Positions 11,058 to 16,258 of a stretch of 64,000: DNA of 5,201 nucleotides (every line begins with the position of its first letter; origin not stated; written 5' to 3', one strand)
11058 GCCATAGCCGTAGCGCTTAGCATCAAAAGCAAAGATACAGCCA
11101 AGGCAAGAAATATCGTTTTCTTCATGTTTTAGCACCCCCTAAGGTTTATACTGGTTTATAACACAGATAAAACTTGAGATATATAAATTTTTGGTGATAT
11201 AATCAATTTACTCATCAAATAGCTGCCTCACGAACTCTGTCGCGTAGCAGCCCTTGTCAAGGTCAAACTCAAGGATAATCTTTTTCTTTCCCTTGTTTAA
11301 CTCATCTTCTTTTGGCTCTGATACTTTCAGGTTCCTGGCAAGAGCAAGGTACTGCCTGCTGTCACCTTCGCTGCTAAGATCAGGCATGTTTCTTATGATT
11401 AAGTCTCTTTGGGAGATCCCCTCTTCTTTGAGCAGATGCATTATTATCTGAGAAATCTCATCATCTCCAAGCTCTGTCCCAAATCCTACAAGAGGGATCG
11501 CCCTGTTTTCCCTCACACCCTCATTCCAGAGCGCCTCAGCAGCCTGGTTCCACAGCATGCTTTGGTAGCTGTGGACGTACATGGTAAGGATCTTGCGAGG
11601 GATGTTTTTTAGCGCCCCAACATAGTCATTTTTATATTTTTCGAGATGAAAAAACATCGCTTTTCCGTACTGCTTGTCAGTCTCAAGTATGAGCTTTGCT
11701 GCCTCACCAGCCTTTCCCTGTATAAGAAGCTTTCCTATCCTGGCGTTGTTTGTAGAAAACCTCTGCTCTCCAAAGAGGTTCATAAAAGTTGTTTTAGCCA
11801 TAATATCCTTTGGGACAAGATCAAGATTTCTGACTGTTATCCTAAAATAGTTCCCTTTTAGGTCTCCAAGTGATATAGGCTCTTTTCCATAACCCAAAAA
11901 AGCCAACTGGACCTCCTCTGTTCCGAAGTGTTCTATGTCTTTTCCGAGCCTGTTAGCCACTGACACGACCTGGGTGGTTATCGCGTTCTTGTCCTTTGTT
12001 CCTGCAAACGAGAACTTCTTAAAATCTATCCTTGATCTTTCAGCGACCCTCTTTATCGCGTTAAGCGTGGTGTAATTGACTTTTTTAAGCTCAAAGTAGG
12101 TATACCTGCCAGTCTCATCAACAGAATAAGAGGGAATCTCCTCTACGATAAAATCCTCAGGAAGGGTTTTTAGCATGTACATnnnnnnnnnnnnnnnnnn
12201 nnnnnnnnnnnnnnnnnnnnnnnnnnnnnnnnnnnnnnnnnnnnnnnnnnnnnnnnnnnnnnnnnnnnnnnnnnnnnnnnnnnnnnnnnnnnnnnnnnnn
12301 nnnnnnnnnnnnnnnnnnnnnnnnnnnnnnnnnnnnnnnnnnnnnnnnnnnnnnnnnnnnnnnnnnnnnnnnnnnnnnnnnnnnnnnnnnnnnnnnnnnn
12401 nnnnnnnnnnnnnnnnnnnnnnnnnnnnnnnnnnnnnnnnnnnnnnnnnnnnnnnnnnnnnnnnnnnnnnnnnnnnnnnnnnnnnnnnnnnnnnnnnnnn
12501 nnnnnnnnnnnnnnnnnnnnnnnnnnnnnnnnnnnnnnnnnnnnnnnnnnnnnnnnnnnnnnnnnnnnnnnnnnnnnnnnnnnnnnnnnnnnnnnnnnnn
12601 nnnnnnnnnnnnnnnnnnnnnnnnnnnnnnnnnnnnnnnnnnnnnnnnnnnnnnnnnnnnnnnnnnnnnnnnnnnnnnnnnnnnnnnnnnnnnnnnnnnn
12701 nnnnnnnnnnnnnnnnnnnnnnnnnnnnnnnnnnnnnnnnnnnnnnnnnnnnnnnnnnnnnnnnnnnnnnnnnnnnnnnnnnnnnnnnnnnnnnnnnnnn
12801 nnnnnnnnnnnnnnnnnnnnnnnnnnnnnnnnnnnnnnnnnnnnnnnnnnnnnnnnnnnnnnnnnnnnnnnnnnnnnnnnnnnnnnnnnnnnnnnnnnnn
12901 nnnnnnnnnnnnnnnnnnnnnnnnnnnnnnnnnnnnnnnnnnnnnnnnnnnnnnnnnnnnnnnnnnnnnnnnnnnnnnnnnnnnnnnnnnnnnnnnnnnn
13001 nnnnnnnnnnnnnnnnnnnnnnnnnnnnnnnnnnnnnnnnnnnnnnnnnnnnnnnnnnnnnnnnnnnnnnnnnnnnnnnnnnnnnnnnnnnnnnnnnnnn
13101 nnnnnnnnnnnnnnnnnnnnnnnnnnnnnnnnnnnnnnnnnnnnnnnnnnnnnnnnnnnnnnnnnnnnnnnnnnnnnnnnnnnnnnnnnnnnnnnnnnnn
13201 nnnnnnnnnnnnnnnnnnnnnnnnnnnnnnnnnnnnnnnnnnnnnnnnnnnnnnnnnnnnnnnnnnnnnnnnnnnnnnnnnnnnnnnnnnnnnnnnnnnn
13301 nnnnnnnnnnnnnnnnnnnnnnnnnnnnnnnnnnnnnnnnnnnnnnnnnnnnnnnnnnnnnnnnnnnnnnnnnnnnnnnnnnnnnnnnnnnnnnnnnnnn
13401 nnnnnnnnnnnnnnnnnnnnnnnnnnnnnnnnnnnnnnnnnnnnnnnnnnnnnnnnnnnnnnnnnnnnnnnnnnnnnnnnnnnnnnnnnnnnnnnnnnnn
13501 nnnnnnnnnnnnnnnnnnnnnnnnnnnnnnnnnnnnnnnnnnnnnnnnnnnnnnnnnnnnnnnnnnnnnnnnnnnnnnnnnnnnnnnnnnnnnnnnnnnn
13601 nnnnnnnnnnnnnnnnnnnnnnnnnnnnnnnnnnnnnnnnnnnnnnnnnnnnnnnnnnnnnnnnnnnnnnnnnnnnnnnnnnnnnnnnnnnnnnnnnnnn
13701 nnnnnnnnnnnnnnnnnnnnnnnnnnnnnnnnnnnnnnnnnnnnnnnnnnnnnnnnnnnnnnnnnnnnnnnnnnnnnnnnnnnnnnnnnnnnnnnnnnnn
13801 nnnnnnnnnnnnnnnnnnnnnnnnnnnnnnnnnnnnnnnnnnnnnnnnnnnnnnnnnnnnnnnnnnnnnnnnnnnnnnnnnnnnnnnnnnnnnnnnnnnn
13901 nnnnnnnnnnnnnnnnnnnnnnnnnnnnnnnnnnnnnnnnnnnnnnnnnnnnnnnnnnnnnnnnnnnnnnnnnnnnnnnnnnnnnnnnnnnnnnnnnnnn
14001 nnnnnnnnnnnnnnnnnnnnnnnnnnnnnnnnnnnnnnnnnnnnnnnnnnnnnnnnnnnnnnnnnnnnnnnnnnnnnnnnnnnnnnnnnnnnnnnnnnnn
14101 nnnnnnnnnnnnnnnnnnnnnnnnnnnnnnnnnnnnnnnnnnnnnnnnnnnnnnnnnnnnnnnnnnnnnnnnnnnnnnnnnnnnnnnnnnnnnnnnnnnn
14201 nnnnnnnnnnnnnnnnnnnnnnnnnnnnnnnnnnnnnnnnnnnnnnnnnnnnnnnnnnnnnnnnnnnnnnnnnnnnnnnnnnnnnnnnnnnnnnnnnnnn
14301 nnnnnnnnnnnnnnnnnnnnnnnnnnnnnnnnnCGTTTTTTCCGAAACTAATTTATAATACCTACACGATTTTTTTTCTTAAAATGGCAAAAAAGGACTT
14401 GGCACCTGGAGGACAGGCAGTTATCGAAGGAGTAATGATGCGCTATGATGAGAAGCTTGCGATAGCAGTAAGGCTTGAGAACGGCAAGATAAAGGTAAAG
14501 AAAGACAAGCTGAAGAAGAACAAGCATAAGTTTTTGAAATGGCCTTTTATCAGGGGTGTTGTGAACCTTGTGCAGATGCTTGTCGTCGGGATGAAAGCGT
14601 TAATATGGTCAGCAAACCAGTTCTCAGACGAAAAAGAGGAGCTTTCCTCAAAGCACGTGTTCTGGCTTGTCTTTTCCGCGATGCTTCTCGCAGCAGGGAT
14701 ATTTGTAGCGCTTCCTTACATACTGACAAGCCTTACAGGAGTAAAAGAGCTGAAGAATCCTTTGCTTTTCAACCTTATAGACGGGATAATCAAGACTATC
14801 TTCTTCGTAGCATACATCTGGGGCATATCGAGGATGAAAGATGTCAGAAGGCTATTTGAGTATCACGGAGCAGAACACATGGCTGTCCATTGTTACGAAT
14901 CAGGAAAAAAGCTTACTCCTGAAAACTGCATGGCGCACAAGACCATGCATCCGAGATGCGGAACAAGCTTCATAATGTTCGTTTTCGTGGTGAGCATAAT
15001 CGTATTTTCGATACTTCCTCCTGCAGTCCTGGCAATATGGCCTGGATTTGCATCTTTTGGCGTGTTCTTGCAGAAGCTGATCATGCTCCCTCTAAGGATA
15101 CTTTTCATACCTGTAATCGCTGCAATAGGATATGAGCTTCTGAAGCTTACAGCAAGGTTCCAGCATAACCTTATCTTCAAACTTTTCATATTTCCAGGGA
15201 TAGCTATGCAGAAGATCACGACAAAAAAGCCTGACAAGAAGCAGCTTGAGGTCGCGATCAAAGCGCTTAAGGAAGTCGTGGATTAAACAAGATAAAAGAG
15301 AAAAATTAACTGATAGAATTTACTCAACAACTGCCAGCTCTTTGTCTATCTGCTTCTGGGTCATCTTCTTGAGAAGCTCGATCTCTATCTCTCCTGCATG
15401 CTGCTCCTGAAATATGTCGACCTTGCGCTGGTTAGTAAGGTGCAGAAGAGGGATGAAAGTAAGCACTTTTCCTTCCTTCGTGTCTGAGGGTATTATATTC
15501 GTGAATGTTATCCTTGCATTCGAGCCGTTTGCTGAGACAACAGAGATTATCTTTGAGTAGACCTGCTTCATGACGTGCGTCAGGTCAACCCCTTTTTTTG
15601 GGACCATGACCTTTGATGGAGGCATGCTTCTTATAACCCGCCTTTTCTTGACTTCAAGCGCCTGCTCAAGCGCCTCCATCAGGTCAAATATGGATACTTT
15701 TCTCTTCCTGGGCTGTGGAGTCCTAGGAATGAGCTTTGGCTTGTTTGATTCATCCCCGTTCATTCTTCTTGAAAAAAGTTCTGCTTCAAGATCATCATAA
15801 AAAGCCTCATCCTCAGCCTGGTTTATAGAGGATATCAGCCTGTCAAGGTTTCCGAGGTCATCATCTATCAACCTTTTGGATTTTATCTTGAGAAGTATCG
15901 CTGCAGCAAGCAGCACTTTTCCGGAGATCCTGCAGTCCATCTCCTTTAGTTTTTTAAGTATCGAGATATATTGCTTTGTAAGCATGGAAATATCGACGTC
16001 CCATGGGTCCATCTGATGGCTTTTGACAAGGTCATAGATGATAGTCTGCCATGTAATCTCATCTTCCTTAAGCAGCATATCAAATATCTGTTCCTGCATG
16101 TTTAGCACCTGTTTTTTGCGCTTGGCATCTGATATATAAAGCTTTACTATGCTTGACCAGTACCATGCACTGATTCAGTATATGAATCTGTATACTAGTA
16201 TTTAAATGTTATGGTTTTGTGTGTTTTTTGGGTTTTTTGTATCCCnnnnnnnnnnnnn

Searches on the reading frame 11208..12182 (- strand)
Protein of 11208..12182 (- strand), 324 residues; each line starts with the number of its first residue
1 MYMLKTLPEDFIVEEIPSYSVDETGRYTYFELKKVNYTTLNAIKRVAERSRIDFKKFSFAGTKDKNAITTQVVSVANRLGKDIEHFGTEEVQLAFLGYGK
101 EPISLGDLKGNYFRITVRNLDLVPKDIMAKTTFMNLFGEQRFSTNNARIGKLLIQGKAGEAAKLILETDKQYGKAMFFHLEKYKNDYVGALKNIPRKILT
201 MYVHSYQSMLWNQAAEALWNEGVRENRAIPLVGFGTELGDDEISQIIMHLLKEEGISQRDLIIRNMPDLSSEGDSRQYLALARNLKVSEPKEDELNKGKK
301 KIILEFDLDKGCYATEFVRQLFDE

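Call 77: search_protein_families(library=pfam, proteins=[window:11208-12182:-], max_evalue=0.001)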
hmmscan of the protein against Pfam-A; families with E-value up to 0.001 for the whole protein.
window:11208-12182:- (324 aa): 1 family
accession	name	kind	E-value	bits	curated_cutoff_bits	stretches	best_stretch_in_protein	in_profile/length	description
PF01142.23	TruD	-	1.4e-66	225.5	27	3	4-168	18-199/412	tRNA pseudouridine synthase D (TruD)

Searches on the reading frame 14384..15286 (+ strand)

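Call 77: search_protein_families(library=pfam, proteins=[window:14384-15286:+], max_evalue=0.001)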
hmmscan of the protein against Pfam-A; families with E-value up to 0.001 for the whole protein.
window:14384-15286:+ (300 aa): 1 family
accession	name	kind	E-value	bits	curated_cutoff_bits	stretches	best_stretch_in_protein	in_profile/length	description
PF07136.16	DUF1385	-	2e-80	269.8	22.1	1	53-299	1-225/227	Protein of unknown function (DUF1385)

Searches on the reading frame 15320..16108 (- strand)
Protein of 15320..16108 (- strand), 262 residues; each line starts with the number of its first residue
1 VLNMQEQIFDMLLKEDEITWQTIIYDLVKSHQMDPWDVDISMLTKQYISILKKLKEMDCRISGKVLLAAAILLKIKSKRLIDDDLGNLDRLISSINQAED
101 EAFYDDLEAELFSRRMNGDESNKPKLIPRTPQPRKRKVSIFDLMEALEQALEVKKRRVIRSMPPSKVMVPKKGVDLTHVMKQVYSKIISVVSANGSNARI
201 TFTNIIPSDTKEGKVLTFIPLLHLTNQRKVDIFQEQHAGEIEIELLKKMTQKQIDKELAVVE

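Call 77: search_protein_families(library=pfam, proteins=[window:15320-16108:-], max_evalue=0.001)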
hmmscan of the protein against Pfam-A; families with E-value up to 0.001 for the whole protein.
window:15320-16108:- (262 aa): 1 family
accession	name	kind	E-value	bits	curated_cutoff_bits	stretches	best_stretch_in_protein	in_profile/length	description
PF02616.19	SMC_ScpA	-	1.3e-18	68.2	24.6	1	27-245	1-231/232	Segregation and condensation protein ScpA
